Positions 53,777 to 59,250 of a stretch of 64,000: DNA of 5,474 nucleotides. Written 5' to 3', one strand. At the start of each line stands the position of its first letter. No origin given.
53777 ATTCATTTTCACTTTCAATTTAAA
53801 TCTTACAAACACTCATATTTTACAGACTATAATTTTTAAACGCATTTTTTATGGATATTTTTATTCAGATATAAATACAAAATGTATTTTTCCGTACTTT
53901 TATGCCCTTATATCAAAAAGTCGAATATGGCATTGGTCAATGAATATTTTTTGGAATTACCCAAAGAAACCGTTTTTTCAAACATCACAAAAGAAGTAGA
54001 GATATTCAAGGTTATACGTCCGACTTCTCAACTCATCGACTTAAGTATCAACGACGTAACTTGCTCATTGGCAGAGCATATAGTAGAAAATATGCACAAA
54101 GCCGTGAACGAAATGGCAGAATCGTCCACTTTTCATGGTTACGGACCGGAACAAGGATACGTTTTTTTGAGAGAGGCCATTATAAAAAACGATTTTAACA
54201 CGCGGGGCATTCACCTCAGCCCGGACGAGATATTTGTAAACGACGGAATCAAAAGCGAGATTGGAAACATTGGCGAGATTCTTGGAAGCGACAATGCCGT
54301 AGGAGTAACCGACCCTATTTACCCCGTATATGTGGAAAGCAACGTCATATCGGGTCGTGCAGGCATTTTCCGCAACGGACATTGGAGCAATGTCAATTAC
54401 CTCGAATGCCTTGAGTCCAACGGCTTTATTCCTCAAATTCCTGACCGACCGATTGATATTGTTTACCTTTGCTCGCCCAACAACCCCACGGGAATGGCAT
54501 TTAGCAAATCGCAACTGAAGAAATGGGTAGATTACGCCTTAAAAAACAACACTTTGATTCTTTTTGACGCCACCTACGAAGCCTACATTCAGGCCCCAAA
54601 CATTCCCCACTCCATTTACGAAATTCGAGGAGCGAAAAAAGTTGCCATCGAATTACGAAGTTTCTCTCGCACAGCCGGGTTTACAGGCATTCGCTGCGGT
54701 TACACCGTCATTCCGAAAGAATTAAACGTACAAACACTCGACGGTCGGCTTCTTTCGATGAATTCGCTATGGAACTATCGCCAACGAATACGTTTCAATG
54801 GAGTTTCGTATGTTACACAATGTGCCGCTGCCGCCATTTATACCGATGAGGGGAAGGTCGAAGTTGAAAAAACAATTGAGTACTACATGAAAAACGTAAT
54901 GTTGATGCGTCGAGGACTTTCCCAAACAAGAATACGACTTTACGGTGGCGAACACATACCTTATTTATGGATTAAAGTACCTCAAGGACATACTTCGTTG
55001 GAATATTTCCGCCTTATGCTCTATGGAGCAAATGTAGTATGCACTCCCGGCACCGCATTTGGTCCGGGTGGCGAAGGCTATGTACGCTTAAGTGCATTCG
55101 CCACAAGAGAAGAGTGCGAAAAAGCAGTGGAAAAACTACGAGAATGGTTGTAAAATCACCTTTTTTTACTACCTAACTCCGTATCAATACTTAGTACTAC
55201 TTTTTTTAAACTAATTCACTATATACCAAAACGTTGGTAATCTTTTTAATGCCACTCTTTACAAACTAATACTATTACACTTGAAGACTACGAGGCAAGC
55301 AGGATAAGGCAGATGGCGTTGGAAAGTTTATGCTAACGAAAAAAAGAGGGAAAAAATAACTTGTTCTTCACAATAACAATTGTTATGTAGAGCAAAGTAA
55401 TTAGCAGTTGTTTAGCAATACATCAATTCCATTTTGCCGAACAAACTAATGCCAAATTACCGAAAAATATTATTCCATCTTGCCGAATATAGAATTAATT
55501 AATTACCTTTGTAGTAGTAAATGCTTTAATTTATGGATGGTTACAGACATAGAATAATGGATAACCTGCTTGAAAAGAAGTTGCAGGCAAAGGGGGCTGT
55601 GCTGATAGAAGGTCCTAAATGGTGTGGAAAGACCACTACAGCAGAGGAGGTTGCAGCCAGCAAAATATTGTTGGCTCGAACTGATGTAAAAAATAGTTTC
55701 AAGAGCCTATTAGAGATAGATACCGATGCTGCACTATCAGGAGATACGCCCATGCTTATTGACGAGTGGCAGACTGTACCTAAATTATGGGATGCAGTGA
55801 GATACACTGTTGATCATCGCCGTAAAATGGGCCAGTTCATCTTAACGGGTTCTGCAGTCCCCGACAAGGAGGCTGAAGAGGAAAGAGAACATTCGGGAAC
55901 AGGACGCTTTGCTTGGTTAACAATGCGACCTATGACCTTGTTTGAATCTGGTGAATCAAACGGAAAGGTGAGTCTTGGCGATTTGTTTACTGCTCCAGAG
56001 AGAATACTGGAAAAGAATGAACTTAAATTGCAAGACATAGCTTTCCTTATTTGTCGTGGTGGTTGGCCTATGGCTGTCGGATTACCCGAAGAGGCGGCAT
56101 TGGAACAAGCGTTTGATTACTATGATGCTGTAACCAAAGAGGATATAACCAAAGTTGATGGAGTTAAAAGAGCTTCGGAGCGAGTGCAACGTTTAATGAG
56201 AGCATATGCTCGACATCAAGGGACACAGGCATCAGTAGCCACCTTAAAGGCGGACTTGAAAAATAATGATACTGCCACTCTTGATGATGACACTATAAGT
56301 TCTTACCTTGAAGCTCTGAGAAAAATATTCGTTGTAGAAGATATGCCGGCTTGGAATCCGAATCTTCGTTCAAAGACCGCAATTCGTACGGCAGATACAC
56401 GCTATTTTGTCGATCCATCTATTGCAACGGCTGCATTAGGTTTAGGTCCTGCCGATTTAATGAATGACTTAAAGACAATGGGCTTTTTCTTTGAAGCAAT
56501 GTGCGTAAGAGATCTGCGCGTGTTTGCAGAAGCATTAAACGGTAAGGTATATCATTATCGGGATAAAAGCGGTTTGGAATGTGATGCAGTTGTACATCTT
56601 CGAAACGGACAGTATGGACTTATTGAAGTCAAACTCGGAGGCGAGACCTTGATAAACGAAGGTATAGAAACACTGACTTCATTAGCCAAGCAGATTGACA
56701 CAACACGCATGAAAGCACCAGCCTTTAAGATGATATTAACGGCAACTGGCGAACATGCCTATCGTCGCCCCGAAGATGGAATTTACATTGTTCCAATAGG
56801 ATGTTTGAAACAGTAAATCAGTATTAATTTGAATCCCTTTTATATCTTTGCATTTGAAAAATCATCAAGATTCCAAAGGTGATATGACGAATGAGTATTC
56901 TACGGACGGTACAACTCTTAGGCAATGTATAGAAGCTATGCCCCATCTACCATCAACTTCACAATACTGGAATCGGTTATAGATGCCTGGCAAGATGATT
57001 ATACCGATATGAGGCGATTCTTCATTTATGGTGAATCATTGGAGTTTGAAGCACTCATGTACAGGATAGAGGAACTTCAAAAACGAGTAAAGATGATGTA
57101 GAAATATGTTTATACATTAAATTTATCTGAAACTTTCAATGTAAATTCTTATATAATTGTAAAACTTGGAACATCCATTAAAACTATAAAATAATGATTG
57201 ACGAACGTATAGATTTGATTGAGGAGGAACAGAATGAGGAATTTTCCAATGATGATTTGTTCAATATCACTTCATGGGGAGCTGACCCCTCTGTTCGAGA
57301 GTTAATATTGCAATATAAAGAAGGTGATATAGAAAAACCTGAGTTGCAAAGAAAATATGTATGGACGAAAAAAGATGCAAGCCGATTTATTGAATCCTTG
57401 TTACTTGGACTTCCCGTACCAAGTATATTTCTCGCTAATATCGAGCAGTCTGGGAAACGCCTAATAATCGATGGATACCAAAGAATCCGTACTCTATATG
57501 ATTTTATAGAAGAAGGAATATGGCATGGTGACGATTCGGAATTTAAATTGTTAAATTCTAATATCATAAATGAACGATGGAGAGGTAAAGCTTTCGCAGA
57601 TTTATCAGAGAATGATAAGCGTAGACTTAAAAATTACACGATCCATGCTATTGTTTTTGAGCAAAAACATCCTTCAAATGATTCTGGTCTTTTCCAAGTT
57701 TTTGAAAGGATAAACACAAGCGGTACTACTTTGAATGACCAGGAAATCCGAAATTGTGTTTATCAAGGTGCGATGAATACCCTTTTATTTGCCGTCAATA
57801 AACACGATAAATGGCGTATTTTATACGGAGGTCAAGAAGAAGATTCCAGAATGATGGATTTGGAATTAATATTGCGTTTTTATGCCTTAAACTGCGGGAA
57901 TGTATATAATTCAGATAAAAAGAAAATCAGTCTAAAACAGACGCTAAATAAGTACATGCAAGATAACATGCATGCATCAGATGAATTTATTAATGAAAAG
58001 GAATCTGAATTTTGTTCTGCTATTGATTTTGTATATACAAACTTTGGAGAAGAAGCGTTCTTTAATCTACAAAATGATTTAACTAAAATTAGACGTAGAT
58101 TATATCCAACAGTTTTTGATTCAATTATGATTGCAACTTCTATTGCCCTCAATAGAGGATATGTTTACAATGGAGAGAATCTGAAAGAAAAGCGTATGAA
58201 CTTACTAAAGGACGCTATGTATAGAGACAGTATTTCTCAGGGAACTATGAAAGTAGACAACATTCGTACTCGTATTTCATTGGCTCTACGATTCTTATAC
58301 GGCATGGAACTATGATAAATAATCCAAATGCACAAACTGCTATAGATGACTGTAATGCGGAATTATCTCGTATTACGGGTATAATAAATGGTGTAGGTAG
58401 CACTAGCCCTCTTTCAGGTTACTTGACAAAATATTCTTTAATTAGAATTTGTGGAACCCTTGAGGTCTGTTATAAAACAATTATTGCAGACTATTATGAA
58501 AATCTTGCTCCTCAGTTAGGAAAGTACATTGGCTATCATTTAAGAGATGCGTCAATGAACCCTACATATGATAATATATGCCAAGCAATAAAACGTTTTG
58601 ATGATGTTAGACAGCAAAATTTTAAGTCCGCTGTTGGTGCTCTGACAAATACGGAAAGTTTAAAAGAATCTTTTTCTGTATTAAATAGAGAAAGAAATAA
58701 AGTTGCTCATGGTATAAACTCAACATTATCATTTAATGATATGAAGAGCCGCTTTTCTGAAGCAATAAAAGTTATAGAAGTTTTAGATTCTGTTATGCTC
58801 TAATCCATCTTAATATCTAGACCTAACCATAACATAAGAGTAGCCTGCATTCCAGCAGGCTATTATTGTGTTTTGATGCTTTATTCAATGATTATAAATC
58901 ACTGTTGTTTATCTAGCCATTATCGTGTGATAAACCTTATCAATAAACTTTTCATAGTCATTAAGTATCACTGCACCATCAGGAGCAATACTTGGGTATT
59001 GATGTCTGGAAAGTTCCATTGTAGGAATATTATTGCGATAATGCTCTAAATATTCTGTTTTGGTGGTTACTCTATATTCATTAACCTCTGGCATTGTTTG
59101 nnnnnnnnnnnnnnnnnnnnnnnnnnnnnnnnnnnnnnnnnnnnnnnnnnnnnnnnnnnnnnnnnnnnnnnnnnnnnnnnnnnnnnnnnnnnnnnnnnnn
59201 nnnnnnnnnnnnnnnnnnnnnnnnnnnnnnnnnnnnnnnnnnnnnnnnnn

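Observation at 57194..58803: Translationally coupled DUF262 (ParB-like) + HEPN (R-x4-H) two-gene module: candidate defence or abortive-infection system with no experimental characterisation known to me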

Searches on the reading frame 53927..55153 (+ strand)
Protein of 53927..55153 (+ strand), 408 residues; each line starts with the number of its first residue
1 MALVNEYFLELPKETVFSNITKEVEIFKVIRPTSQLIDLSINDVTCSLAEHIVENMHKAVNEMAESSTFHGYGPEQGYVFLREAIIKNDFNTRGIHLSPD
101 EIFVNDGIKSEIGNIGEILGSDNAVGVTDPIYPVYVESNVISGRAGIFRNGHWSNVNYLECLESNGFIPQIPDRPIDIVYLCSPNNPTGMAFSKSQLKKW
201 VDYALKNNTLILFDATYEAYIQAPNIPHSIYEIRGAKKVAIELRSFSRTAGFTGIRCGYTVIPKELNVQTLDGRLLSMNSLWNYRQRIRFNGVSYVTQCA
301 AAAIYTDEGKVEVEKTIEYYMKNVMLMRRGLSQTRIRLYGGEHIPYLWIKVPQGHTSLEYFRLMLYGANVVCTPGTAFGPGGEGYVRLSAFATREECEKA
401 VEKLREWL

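Call 68: find_encoding_contigs(protein=window:53927-55153:+, flank=10000, max_places=8)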
Protein window:53927-55153:+ (408 aa): 22 contigs read that carry it; 8 places shown.
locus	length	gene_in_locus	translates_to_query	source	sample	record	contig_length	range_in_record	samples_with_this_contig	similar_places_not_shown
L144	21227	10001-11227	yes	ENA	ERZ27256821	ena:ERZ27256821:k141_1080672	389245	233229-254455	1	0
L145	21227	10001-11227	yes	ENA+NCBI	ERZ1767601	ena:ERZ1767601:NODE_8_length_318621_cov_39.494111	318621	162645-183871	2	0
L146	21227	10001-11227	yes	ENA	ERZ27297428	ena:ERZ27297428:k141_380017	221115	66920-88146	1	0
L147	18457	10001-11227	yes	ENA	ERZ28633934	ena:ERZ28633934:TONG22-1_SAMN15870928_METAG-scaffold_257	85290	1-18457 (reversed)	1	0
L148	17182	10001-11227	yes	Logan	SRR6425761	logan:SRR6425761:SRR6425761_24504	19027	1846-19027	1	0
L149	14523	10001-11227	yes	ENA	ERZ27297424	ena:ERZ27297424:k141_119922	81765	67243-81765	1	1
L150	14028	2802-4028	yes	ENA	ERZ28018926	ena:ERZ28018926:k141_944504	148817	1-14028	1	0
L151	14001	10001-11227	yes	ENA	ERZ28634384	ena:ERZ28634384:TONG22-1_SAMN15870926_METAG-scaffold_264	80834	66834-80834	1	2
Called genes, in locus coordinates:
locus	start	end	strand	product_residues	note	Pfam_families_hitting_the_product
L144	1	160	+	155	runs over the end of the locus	PF03061:4HBT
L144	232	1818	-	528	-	PF06418:CTP_synth_N, PF00117:GATase, PF07722:Peptidase_C26 (weak)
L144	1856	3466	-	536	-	PF00117:GATase, PF07722:Peptidase_C26, PF02540:NAD_synthase, PF00958:GMP_synt_C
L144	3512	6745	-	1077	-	PF25596:CPSase_L_D1, PF02786:CPSase_L_D2, PF07478:Dala_Dala_lig_C, PF02787:CPSase_L_D3, PF25596:CPSase_L_D1, PF02222:ATP-grasp, PF02786:CPSase_L_D2, PF07478:Dala_Dala_lig_C, +5 more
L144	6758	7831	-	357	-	PF00988:CPSase_sm_chain, PF00117:GATase, PF07722:Peptidase_C26 (faint)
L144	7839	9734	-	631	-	PF13522:GATase_6 (faint)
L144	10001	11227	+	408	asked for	PF00155:Aminotran_1_2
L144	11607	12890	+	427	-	PF13173:AAA_14, PF13635:DUF4143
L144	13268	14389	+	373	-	PF03235:GmrSD_N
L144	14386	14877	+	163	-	PF18735:HEPN_RiboL-PSP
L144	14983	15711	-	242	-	-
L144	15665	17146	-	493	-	PF02384:N6_Mtase, PF07669:Eco57I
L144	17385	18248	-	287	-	PF13102:Phage_int_SAM_5, PF00589:Phage_integrase (weak)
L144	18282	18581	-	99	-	-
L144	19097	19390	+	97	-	PF00310:GATase_2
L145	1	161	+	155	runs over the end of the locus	PF03061:4HBT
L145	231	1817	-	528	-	PF06418:CTP_synth_N, PF00117:GATase, PF07722:Peptidase_C26 (weak)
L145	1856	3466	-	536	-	PF00117:GATase, PF07722:Peptidase_C26 (weak), PF02540:NAD_synthase, PF00958:GMP_synt_C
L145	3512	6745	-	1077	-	PF25596:CPSase_L_D1, PF02786:CPSase_L_D2, PF07478:Dala_Dala_lig_C, PF02787:CPSase_L_D3, PF25596:CPSase_L_D1, PF02222:ATP-grasp, PF02786:CPSase_L_D2, PF07478:Dala_Dala_lig_C, +5 more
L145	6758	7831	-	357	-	PF00988:CPSase_sm_chain, PF00117:GATase, PF07722:Peptidase_C26 (faint)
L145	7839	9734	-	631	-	PF13522:GATase_6 (faint)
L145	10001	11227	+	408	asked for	PF00155:Aminotran_1_2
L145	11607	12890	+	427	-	PF13173:AAA_14, PF13635:DUF4143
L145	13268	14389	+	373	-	PF03235:GmrSD_N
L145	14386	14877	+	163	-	PF18735:HEPN_RiboL-PSP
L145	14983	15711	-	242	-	-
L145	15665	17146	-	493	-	PF02384:N6_Mtase, PF07669:Eco57I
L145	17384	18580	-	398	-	PF13102:Phage_int_SAM_5, PF00589:Phage_integrase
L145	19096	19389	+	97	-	PF00310:GATase_2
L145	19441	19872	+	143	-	PF00733:Asn_synthase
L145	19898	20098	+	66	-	-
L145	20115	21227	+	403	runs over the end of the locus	PF00909:Ammonium_transp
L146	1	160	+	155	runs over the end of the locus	PF03061:4HBT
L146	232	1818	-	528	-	PF06418:CTP_synth_N, PF00117:GATase, PF07722:Peptidase_C26 (weak)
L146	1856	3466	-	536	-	PF00117:GATase, PF07722:Peptidase_C26, PF02540:NAD_synthase, PF00958:GMP_synt_C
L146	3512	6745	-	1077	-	PF25596:CPSase_L_D1, PF02786:CPSase_L_D2, PF07478:Dala_Dala_lig_C, PF02787:CPSase_L_D3, PF25596:CPSase_L_D1, PF02222:ATP-grasp, PF02786:CPSase_L_D2, PF07478:Dala_Dala_lig_C, +5 more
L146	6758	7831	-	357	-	PF00988:CPSase_sm_chain, PF00117:GATase, PF07722:Peptidase_C26 (faint)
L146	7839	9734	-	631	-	PF13522:GATase_6 (faint)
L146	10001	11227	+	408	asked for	PF00155:Aminotran_1_2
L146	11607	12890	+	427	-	PF13173:AAA_14, PF13635:DUF4143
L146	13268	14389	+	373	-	PF03235:GmrSD_N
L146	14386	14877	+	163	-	PF18735:HEPN_RiboL-PSP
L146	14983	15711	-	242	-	-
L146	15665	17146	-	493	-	PF02384:N6_Mtase, PF07669:Eco57I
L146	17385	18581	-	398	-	PF13102:Phage_int_SAM_5, PF00589:Phage_integrase (weak)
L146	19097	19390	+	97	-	PF00310:GATase_2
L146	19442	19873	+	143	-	PF00733:Asn_synthase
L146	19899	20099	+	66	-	-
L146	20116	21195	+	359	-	PF00909:Ammonium_transp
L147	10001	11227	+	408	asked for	PF00155:Aminotran_1_2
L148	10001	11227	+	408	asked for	PF00155:Aminotran_1_2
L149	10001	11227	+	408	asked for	PF00155:Aminotran_1_2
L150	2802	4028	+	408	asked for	PF00155:Aminotran_1_2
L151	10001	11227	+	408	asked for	PF00155:Aminotran_1_2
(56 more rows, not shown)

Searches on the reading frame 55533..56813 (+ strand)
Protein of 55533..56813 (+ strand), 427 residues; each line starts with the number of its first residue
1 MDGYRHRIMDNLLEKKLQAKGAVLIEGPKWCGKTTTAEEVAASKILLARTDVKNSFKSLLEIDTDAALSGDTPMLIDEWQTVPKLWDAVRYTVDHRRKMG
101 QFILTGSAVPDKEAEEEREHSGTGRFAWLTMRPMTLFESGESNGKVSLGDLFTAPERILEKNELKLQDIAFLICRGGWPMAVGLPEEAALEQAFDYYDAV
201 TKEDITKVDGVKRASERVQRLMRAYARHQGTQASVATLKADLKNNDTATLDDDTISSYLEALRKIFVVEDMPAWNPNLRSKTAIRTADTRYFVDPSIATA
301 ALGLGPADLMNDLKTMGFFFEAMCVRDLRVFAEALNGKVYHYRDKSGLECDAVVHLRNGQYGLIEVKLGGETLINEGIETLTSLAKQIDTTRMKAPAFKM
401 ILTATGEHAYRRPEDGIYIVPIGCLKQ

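Call 3: search_protein_families(library=pfam, proteins=[window:55533-56813:+], max_evalue=0.1)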
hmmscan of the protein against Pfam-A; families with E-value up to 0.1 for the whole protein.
window:55533-56813:+ (427 aa): 4 families
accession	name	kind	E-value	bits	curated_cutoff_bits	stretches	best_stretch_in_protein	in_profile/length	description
PF13635.12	DUF4143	-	8e-34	117.1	28.1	1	203-368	2-159/160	Domain of unknown function (DUF4143)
PF13173.12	AAA_14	-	5.9e-14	52.6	27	1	21-138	3-127/129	AAA domain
PF09017.16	Transglut_prok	-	0.0022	17.9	25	1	195-266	190-261/414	Microbial transglutaminase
PF20720.3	nSTAND3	-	0.015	15.4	27.2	1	15-43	12-40/155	Novel STAND NTPase 3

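Call 4: search_protein_families(library=padloc, proteins=[window:55533-56813:+], max_evalue=0.1)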
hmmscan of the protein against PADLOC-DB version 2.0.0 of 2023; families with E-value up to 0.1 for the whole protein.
window:55533-56813:+ (427 aa): 9 families
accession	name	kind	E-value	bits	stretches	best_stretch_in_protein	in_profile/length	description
PDLC04790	PDC-S01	-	1.7e-64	216.1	1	1-425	8-417/422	-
PDLC04789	PDC-S01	-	6.8e-25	85.9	1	6-369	3-341/375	-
PDLC04787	PDC-S01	-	6.3e-18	62.8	1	13-421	20-401/412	-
PDLC04788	PDC-S01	-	6.3e-10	36.5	1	42-372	56-386/448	-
PDLC04791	PDC-S01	-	7.8e-09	32.7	1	198-387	190-369/395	-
PDLC04786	PDC-S01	-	1.1e-07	29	1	44-371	61-389/439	-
PDLC04792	PDC-S01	-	4.3e-06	23.6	2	315-379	335-395/452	-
PDLC01887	CARF4--CARF_PDDEXK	-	0.0014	16.2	1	320-390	163-230/285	-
PDLC02196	IetA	-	0.0065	13.9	1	9-51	111-156/374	-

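Call 5: search_protein_families(library=ncbifam, proteins=[window:55533-56813:+], max_evalue=0.1)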
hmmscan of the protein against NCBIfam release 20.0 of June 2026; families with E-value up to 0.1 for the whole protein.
window:55533-56813:+ (427 aa): 1 family
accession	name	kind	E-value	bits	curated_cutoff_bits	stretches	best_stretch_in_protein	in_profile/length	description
NF002602.0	PRK02260.1-2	equivalog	0.018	14.9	197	0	158-233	67-139/171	S-ribosylhomocysteine lyase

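Call 79: search_protein_families(library=phrogs, proteins=[window:55533-56813:+], max_evalue=0.001)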
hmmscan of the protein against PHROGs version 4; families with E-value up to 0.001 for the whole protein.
window:55533-56813:+ (427 aa): 0 families

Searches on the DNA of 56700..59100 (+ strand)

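Call 29: search_dna_similar(query=L006:3974-5614:+, collection=ecoli_genomes, mode=distant, max_rows=25, rows=spread)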
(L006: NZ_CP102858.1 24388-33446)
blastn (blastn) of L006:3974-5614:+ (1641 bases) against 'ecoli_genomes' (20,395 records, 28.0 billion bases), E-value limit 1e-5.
Records with a match: 43; places in all: 43; records where one place covers at least 80% of the query: 12.
Genomes with a match: 42 of 5426; with a place that covers at least 80% of the query: 12. Places per genome that has any: lowest 1, median 1, highest 2. On chromosomes: 31 places; on plasmids: 12.
Best place of each record, by identity: >=99% 11; 95-99% 1; 60-80% 31.
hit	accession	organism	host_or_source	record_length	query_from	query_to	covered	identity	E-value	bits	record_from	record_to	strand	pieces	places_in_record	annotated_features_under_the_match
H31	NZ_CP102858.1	Escherichia coli strain 573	Gallus gallus (chicken)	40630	1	1641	100%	100.0%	0e+0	2960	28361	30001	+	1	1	GmrSD restriction endonuclease domain-containing protein | HEPN domain-containing protein | replication initiation protein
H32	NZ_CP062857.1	Escherichia coli O20:H12 strain Res13-Lact-PEB17-18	Sus scrofa domesticus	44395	1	1641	100%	99.9%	0e+0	2951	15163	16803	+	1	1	GmrSD restriction endonuclease domain-containing protein | HEPN domain-containing protein | replication initiation protein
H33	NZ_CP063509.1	Escherichia coli strain EH09-18-41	Homo sapiens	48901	1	1641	100%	99.9%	0e+0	2951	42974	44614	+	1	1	GmrSD restriction endonuclease domain-containing protein | HEPN domain-containing protein | replication initiation protein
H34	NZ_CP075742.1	Escherichia coli strain CPF6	Sus scrofa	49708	1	1641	100%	99.9%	0e+0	2951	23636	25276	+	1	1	GmrSD restriction endonuclease domain-containing protein | HEPN domain-containing protein | replication initiation protein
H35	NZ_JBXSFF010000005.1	Escherichia coli strain PEC178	Sus scrofa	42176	1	1641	100%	99.9%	0e+0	2951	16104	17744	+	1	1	GmrSD restriction endonuclease domain-containing protein | HEPN domain-containing protein | replication initiation protein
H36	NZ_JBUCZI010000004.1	Escherichia coli strain CD09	Homo sapiens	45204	1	1641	100%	99.9%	0e+0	2951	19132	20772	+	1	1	GmrSD restriction endonuclease domain-containing protein | HEPN domain-containing protein | replication initiation protein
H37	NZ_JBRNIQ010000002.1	Escherichia coli strain MB06021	seawater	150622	1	1641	100%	97.1%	0e+0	2748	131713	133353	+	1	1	GmrSD restriction endonuclease domain-containing protein | HEPN domain-containing protein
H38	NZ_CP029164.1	Escherichia coli strain 104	chicken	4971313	177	300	8%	72.6%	1e-8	72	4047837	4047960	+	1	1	DUF262 domain-containing protein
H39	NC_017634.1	Escherichia coli O83:H1 str. NRG 857C strain NRG 857C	-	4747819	177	300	8%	72.6%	1e-8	72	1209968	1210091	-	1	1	DUF262 domain-containing protein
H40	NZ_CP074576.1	Escherichia coli strain CS18F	Chicken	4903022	177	300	8%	72.6%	1e-8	72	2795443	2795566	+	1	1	DUF262 domain-containing protein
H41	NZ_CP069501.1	Escherichia coli strain FDAARGOS_1268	Homo sapiens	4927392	177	300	8%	72.6%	1e-8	72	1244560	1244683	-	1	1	DUF262 domain-containing protein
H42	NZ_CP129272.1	Escherichia coli strain G12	Chicken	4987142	177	300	8%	72.6%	1e-8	72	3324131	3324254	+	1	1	DUF262 domain-containing protein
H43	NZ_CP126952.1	Escherichia coli O78:H4 strain APEC E12049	Gallus gallus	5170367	177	300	8%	72.6%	1e-8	72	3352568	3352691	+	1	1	DUF262 domain-containing protein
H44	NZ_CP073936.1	Escherichia coli strain MB56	Poultry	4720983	177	300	8%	72.6%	1e-8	72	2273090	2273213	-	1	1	DUF262 domain-containing protein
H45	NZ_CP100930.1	Escherichia coli strain ET670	Hoplobatrachus rugulosus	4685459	177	300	8%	72.6%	1e-8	72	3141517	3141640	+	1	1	DUF262 domain-containing protein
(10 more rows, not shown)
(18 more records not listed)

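Call 30: get_annotated_region(hit=H39, flank=5000)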
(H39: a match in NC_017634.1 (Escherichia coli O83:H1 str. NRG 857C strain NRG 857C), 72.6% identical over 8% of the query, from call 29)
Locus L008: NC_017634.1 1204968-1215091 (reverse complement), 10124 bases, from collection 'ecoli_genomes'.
description: Escherichia coli O83:H1 str. NRG 857C, complete sequence
organism: Escherichia coli O83:H1 str. NRG 857C strain NRG 857C (NCBI taxid 685038)
replicon: chromosome; assembly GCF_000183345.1
host: -; source: -; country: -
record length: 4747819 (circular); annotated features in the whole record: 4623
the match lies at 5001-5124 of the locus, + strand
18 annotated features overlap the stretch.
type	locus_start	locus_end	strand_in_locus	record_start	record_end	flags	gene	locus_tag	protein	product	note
CDS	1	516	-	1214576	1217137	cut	-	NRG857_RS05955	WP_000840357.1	phage tail tape measure protein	-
CDS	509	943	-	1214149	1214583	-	-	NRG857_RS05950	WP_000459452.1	phage tail assembly protein T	-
CDS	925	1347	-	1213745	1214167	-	gpG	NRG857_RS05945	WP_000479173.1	phage tail assembly chaperone G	-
CDS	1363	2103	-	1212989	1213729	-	-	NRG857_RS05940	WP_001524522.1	phage tail protein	-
CDS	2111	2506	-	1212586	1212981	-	-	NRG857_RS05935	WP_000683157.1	phage minor tail U family protein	-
CDS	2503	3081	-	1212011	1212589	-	-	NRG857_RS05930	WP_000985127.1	phage tail protein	-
CDS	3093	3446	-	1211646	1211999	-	-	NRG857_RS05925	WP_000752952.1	head-tail joining protein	-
CDS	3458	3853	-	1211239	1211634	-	-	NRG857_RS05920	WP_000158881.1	DNA-packaging protein FI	-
CDS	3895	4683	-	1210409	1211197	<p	-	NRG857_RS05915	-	major capsid protein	incomplete; partial in the middle of a contig; missing N-terminus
CDS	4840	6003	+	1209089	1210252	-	-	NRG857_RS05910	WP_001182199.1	DUF262 domain-containing protein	-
CDS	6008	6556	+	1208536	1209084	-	-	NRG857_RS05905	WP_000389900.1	HEPN domain-containing protein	-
CDS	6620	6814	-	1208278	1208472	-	-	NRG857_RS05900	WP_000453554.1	hypothetical protein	-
CDS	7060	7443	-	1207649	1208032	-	-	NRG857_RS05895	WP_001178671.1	helix-turn-helix transcriptional regulator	-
CDS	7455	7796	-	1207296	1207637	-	-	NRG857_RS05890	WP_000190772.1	head decoration protein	-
CDS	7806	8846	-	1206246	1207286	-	-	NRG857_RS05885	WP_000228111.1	major capsid protein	-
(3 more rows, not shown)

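Call 80: search_rna_families(source=window, start=56700, end=59100, threshold=evalue, max_evalue=1)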
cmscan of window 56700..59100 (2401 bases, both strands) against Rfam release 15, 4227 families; matches with E-value up to 1: 1.
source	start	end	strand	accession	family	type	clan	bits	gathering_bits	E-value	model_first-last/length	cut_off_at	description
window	57732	57895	+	RF02111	IS009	Gene;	-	16.1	117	0.72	1-199/199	no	IS009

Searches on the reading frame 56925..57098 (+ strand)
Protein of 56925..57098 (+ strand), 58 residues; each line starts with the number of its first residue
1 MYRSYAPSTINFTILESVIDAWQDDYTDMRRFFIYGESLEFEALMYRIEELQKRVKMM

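Call 3: search_protein_families(library=pfam, proteins=[window:56925-57098:+], max_evalue=0.1)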
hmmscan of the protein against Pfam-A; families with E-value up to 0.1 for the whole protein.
window:56925-57098:+ (58 aa): 1 family
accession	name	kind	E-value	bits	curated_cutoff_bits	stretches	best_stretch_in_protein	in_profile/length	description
PF04899.17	MbeD_MobD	-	0.079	13.5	21.6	1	20-56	24-59/70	MbeD/MobD like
